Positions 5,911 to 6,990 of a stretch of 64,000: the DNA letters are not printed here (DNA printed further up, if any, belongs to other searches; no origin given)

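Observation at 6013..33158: One 14-bp palindrome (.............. family) marks essentially every operon start across roughly 28 kb, an apparent regulon of some 30 hydrolase, peptidase and transport genes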

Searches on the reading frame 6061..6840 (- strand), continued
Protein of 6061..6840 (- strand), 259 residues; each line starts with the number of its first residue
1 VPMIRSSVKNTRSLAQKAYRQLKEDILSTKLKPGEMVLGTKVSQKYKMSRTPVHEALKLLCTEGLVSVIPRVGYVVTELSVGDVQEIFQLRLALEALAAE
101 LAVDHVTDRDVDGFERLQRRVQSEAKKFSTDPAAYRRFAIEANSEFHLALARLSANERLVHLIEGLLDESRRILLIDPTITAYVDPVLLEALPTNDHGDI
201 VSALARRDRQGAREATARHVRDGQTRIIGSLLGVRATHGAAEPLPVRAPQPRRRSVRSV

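Call 47: find_encoding_contigs(protein=P0017, flank=10000, max_places=2)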
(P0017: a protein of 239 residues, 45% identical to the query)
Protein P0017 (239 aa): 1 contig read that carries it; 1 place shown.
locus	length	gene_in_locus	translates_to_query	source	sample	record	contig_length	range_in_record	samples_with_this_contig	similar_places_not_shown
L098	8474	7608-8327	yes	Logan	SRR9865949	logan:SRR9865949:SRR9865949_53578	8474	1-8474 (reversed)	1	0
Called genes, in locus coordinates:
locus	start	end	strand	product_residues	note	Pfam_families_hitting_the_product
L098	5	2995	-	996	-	PF02653:BPD_transp_2, PF00005:ABC_tran, PF13304:AAA_21 (faint), PF12399:BCA_ABC_TP_C (weak)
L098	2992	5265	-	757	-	PF07690:MFS_1, PF00005:ABC_tran, PF13304:AAA_21 (faint)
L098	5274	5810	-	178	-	-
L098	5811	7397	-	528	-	PF13458:Peripla_BP_6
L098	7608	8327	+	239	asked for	PF00392:GntR, PF07729:FCD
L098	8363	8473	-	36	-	?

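Call 60: search_protein_families(library=pfam, proteins=[L001:6462-7475:+, L001:7486-8529:+, L001:9188-10099:+, L001:8981-9742:-, L001:5392-6357:-, L008:3511-4335:+, L008:4298-5008:+, L008:5418-6953:-])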
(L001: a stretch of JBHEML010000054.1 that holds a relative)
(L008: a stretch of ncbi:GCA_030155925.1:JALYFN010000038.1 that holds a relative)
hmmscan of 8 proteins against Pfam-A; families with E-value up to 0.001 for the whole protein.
L001:6462-7475:+ (337 aa): 2 families
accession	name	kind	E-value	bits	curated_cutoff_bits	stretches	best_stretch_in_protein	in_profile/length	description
PF02423.21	OCD_Mu_crystall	-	5.9e-68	229.6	24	1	14-326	5-310/314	Ornithine cyclodeaminase/mu-crystallin family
PF01488.26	Shikimate_DH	-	9.8e-09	35.8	24.3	1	133-244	6-118/138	Shikimate / quinate 5-dehydrogenase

L001:7486-8529:+ (347 aa): 1 family
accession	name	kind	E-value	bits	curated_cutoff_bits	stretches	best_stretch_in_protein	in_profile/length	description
PF00291.31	PALP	-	1.8e-82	277.4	35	1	27-316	4-295/295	Pyridoxal-phosphate dependent enzyme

L001:9188-10099:+ (303 aa): 1 family
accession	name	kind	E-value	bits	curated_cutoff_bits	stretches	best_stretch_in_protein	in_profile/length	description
PF04041.19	Glyco_hydro_130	-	1.4e-08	34.5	26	1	13-291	21-305/320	beta-1,4-mannooligosaccharide phosphorylase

L001:8981-9742:- (253 aa): 0 families

L001:5392-6357:- (321 aa): 1 family
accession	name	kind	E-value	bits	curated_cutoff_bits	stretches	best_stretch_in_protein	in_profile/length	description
PF00296.26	Bac_luciferase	-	7.6e-49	167.2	27.9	1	17-294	20-313/314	Luciferase-like monooxygenase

L008:3511-4335:+ (274 aa): 0 families

L008:4298-5008:+ (236 aa): 0 families

L008:5418-6953:- (511 aa): 0 families

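Call 62: search_protein_families(library=ncbifam, proteins=[window:6061-6840:-], max_evalue=1e-10)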
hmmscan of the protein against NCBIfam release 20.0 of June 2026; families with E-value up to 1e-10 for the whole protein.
window:6061-6840:- (259 aa): 5 families
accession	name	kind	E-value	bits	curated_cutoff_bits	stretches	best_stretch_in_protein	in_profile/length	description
TIGR03338.1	phnR_burk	equivalog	1.9e-20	73.4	271.5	1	11-226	9-212/212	phosphonate utilization associated transcriptional regulator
NF008576.0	PRK11534.1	equivalog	5.6e-18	65.4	218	1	12-220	6-210/225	DNA-binding transcriptional regulator CsiR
NF008504.0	PRK11414.1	equivalog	1.7e-16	60.6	225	1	13-166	11-158/221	GntR family transcriptional regulator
NF007741.0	PRK10421.1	equivalog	5.3e-12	45.7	311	0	87-221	101-227/262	transcriptional regulator LldR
NF003011.0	PRK03837.1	subfamily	4.3e-11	42.9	260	0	81-222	101-228/241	transcriptional regulator NanR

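Call 63: predict_structure(alignment_id=A1)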
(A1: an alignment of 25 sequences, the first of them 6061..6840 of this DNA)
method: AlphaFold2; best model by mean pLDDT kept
length: 259 residues; sequences in the alignment: 25
mean_pLDDT: 85.2   pTM: 0.70
mean pLDDT of the five models: 85.2, 84.8, 83.7, 82.8, 82.6
residues with pLDDT >= 90: 140; 70-90: 69; 50-70: 38; < 50: 12
segments of 3 or more residues with pLDDT < 50: 1-3, 237-245
pLDDT, mean of each block of 10 residues (from residue 1): 53 86 83 88 94 94 87 86 94 98 98 94 86 86 96 98 95 85 67 80 98 98 92 61 51 65
secondary structure, 60 per line:
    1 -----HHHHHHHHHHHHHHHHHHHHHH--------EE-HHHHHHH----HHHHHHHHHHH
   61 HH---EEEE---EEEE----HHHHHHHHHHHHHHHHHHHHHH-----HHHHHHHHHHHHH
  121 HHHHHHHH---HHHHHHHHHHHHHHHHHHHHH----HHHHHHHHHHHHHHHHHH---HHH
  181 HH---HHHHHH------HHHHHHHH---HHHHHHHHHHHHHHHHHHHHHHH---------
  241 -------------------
elements in order: H6-27 H39-45 H50-62 E66-69 E73-76 H81-102 H108-128 H132-152 H157-174 H178-182 H186-191 H198-205 H209-231
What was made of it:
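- On GntR superfamily, FadR subfamily (FCD), VanR-like metal-binding group: The model shows helices from residue 81 to 231 (call 63).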

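Call 65: fold_search(model_id=the predicted structure, library=pdb)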
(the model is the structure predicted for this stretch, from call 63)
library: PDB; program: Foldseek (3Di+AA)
matches with E <= 10: 1101; with E <= 0.001: 60
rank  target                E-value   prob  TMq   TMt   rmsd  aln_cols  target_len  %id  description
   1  4p9f_A                8.8e-10  1.00  0.53  0.61   5.7       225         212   25  E. coli McbR/YncC (released 2015-01-14)
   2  3sxy_A                1.1e-09  1.00  0.56  0.68   5.4       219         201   26  Metal-free full-length structure of Tm0439, a metal-binding FCD family transcriptional regulator (released 2011-11-16)
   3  7xp1                  1.5e-09  1.00  0.51  0.64   5.5       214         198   23  Crystal structure of PmiR from Pseudomonas aeruginosa (released 2023-04-12)
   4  7xp0                  3.1e-09  1.00  0.51  0.62   5.3       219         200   21  Crystal structure of PmiR from Pseudomonas aeruginosa (released 2023-04-12)
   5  3fms                  3.7e-09  1.00  0.57  0.68   5.1       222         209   26  Crystal structure of TM0439, a GntR transcriptional regulator (released 2009-02-10)
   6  9isw                  4.5e-09  1.00  0.58  0.69   4.8       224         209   24  Crystal structure of AlkR (VanR), a GntR family transcriptional regulator (released 2025-07-23)
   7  7u5q_B                6.2e-09  1.00  0.59  0.69   5.0       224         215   24  Crystal structure of transcriptional regulator, GntR family, from Brucella melitensis (released 2022-03-09)
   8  6za7_D                6.8e-09  1.00  0.46  0.50   7.7       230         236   24  Structure of the apo transcriptional repressor Atu1419 (VanR) from agrobacterium fabrum (released 2020-12-02)
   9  6za7_A                8.2e-09  1.00  0.50  0.53   7.3       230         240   23  Structure of the apo transcriptional repressor Atu1419 (VanR) from agrobacterium fabrum (released 2020-12-02)
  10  6za3_B                9.1e-09  1.00  0.51  0.54   6.9       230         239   24  Structure of the transcriptional repressor Atu1419 (VanR) from agrobacterium fabrum in complex a palindromic DNA (C222 (released 2020-12-02)
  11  6z74_B                1.1e-08  1.00  0.47  0.50   7.5       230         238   24  Structure of the transcriptional repressor Atu1419 (VanR) in complex with a fortuitous citrate from agrobacterium fabr (released 2020-12-02)
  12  7u5q_A                1.3e-08  1.00  0.59  0.68   5.1       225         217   24  Crystal structure of transcriptional regulator, GntR family, from Brucella melitensis (released 2022-03-09)
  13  6z74_D                1.3e-08  1.00  0.47  0.50   7.5       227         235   25  Structure of the transcriptional repressor Atu1419 (VanR) in complex with a fortuitous citrate from agrobacterium fabr (released 2020-12-02)
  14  4p9f_B                1.3e-08  1.00  0.55  0.67   5.1       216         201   25  E. coli McbR/YncC (released 2015-01-14)
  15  6za0_A                1.9e-08  1.00  0.51  0.53   6.7       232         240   22  Structure of the transcriptional repressor Atu1419 (VanR) in complex with a fortuitous citrate from agrobacterium fabr (released 2020-12-02)
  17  6z74_C                2.7e-08  1.00  0.48  0.52   7.3       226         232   25  Structure of the transcriptional repressor Atu1419 (VanR) in complex with a fortuitous citrate from agrobacterium fabr (released 2020-12-02)
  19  6z74_A                3.2e-08  1.00  0.52  0.56   6.5       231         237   22  Structure of the transcriptional repressor Atu1419 (VanR) in complex with a fortuitous citrate from agrobacterium fabr (released 2020-12-02)
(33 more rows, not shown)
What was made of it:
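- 6061..6840 (-): GntR/FCD (VanR-like) transcription factor gene, the proposed repressor and last gene of the transporter operon. AlphaFold model with pLDDT 85 matches the solved FCD regulators McbR, TM0439, PmiR and Atu1419 (calls 63, 65).
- On GntR superfamily, FadR subfamily (FCD), VanR-like metal-binding group: The best fold matches are all FCD regulators, with probability 1.0 and TM-score about 0.5-0.7 (call 65).
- Closest known: Atu1419 of Agrobacterium fabrum, a VanR-type FCD member of the GntR superfamily. Same: It is a fold match (call 65).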

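Call 68: search_solved_structures(query=A1, max_evalue=1e-8, show_alignments=5)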
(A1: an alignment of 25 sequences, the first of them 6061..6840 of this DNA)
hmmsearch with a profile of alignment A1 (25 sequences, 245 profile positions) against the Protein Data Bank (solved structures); distinct sequences matched with E-value up to 1e-8: 12.
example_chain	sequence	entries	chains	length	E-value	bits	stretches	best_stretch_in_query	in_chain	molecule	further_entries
3sxy_A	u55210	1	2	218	9.4e-26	94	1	15-227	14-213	Transcriptional regulator, GntR family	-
7xp0_A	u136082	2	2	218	9.9e-26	93.9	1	13-227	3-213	Probable transcriptional regulator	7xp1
3fms_A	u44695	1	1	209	1.1e-25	93.8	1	16-227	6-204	Transcriptional regulator, GntR family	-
7u5q_A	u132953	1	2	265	4.1e-25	91.9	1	15-216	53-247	Transcriptional regulator, GntR family protein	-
6z74_A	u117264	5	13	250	1.2e-20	77.3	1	16-221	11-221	Transcriptional regulator, GntR family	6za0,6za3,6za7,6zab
4p9f_A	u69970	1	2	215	4.7e-20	75.3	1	13-217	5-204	HTH-type transcriptional regulator mcbR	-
3c7j_A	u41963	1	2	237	8.4e-19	71.2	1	20-230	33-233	Transcriptional regulator, GntR family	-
9isw_A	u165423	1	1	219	9.4e-13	51.4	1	9-226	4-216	Transcriptional regulator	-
6az6_A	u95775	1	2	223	7.2e-12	48.5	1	40-219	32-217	GntR family transcriptional regulator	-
9jpj_C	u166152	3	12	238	9.1e-12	48.2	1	13-231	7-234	Pyruvate dehydrogenase complex repressor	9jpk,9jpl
6on4_A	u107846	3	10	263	4.9e-11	45.8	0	89-217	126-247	HTH-type transcriptional repressor NanR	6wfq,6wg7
2hs5_A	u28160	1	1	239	3e-10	43.2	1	21-224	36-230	putative transcriptional regulator GntR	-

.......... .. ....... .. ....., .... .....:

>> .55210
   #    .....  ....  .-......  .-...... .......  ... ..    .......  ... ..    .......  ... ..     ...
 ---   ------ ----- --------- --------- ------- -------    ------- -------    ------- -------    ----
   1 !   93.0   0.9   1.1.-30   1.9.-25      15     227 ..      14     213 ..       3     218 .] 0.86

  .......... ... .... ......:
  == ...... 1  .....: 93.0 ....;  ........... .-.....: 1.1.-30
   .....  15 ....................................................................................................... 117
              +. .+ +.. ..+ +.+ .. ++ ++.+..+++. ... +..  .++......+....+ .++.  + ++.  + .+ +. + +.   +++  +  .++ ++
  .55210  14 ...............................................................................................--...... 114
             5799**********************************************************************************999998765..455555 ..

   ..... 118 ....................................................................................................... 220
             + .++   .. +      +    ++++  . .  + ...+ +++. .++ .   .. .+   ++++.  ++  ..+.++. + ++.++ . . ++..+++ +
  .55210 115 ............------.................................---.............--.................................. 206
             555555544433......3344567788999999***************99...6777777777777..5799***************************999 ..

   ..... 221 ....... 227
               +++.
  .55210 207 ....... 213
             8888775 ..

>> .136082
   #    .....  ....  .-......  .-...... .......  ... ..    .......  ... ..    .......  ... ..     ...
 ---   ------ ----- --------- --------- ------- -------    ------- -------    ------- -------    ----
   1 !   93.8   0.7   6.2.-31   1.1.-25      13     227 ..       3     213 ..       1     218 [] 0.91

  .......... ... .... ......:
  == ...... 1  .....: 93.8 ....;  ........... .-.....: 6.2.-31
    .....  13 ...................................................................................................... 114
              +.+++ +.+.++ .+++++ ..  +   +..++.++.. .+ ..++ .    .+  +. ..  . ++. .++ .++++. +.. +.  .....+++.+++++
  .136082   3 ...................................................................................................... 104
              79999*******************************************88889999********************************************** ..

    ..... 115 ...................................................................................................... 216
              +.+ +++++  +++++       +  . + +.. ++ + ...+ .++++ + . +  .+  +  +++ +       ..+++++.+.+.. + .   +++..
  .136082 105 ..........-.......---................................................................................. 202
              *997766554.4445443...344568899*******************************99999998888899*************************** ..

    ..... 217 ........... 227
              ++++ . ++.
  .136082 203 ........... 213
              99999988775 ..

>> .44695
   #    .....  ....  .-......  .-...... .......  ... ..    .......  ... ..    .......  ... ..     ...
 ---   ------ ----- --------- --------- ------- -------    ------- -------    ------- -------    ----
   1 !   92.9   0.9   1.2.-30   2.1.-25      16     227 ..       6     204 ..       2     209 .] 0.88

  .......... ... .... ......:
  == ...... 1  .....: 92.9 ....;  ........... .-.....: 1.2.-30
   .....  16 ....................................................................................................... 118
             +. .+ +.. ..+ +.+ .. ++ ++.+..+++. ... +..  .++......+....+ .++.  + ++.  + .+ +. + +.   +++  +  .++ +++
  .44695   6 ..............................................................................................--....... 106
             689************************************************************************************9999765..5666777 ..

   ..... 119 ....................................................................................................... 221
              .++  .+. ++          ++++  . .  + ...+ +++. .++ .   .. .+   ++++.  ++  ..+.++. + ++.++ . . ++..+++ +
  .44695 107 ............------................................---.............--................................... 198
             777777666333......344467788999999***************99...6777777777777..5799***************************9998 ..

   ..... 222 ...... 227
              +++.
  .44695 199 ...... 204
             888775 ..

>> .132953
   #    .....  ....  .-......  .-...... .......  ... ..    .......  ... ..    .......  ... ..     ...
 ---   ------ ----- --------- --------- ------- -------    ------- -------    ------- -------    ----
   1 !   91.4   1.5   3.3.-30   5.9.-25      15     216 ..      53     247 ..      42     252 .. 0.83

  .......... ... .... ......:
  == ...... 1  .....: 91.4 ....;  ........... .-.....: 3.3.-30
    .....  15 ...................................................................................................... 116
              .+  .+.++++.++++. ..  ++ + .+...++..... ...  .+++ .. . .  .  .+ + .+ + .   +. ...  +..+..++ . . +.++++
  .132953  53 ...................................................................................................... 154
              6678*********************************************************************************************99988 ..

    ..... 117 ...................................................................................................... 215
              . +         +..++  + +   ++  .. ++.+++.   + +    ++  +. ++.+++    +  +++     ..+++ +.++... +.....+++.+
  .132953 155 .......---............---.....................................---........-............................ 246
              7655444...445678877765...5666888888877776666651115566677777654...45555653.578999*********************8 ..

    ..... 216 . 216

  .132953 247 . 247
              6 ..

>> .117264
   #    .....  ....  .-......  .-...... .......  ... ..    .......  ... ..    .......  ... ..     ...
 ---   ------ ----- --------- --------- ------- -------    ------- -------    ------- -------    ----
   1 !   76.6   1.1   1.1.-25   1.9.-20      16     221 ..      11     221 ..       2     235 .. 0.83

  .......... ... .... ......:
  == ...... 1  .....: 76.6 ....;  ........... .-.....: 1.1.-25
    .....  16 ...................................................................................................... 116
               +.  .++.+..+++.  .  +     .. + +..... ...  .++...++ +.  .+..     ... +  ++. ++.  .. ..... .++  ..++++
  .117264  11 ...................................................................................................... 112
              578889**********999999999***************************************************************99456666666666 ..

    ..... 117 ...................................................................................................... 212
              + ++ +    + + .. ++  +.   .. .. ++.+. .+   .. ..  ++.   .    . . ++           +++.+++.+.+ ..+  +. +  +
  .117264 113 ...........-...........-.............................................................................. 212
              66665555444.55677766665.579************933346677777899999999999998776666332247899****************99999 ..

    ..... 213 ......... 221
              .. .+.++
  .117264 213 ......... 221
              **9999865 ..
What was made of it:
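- Closest known: Atu1419 of Agrobacterium fabrum, a VanR-type FCD member of the GntR superfamily. Same: The metal site of Asn plus three His aligns column for column (call 68).
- The recognition-helix Arg and the metal-site Asn plus three His align with Atu1419 (call 68).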

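Call 71: search_protein_families(library=pfam, proteins=[L034:8041-9417:+, L034:13518-13979:+, L034:14049-14846:-, L034:14773-15510:-, L031:636-1538:-, L031:5854-8292:-, L034:7487-8146:+, L033:4035-4496:+, L033:4566-5363:-])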
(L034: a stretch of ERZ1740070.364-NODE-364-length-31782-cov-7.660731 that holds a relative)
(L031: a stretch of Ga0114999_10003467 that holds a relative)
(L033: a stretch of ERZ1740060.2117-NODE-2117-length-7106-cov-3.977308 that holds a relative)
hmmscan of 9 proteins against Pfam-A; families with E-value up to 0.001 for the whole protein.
L034:8041-9417:+ (458 aa): 10 families
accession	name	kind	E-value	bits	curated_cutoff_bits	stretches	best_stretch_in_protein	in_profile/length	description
PF01266.30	DAO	-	2.4e-66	225.1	27.9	1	61-418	1-353/353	FAD dependent oxidoreductase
PF01946.23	Thi4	-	1.1e-07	31.8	26.2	1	59-105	17-63/235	Thi4 family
PF13450.12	NAD_binding_8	-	2.8e-07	31.2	21.9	1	64-92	1-29/68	NAD(P)-binding Rossmann-like domain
PF00890.30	FAD_binding_2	-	5e-07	29.7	20.4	1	61-128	1-79/414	FAD binding domain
PF07992.20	Pyr_redox_2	-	3.2e-06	27.2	26.1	1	60-118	1-55/291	Pyridine nucleotide-disulphide oxidoreductase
PF03486.20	HI0933_like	-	7.5e-06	26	50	1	61-158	2-101/244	HI0933-like protein Rossmann domain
PF13738.12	Pyr_redox_3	-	1.1e-05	25.3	30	0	63-95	1-34/305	Pyridine nucleotide-disulphide oxidoreductase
PF01494.25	FAD_binding_3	-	0.00025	20.8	22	1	60-90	2-32/349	FAD binding domain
PF12831.13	FAD_oxidored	-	0.00029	20.7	27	1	61-93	1-33/416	FAD dependent oxidoreductase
PF01134.28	GIDA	-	0.00077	19.1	22.1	0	61-90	1-30/391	Glucose inhibited division protein A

L034:13518-13979:+ (153 aa): 0 families

L034:14049-14846:- (265 aa): 1 family
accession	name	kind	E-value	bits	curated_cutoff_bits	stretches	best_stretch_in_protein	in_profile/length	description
PF00590.25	TP_methylase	-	1.7e-25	90.6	27.8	1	26-237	2-210/212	Tetrapyrrole (Corrin/Porphyrin) Methylases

L034:14773-15510:- (245 aa): 1 family
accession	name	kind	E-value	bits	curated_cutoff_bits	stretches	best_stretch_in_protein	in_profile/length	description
PF00590.25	TP_methylase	-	4.7e-46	157.9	27.8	1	5-216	2-211/212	Tetrapyrrole (Corrin/Porphyrin) Methylases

L031:636-1538:- (300 aa): 2 families
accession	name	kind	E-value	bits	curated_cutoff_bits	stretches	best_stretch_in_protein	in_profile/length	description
PF02274.22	ADI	-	1.9e-19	70.4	22.8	2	60-205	94-251/377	Arginine deiminase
PF19420.4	DDAH_eukar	-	3.3e-16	59.8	23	1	46-295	12-290/291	N,N dimethylarginine dimethylhydrolase, eukaryotic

L031:5854-8292:- (812 aa): 4 families
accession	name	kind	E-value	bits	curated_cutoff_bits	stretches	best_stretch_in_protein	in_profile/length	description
PF00122.25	E1-E2_ATPase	-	9.8e-62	208.1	28.1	1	303-481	2-180/181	E1-E2 ATPase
PF00702.32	Hydrolase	-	4.3e-33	115.8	26.4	1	498-714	1-191/191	haloacid dehalogenase-like hydrolase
PF00403.32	HMA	-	3.2e-28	98.3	24.8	2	18-77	3-62/62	Heavy-metal-associated domain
PF19803.4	DUF6286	-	8.1e-08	33.1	35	0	89-147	34-92/108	Family of unknown function (DUF6286)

L034:7487-8146:+ (219 aa): 2 families
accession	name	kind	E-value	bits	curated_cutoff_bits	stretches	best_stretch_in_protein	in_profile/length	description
PF00702.32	Hydrolase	-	8e-11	43.1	26.4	1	6-170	4-178/191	haloacid dehalogenase-like hydrolase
PF13419.12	HAD_2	-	2.4e-06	28.2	23.8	1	94-184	80-172/178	Haloacid dehalogenase-like hydrolase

L033:4035-4496:+ (153 aa): 0 families

L033:4566-5363:- (265 aa): 1 family
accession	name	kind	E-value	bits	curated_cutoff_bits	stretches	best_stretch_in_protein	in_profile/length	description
PF00590.25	TP_methylase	-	4.1e-27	95.9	27.8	1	26-237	2-210/212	Tetrapyrrole (Corrin/Porphyrin) Methylases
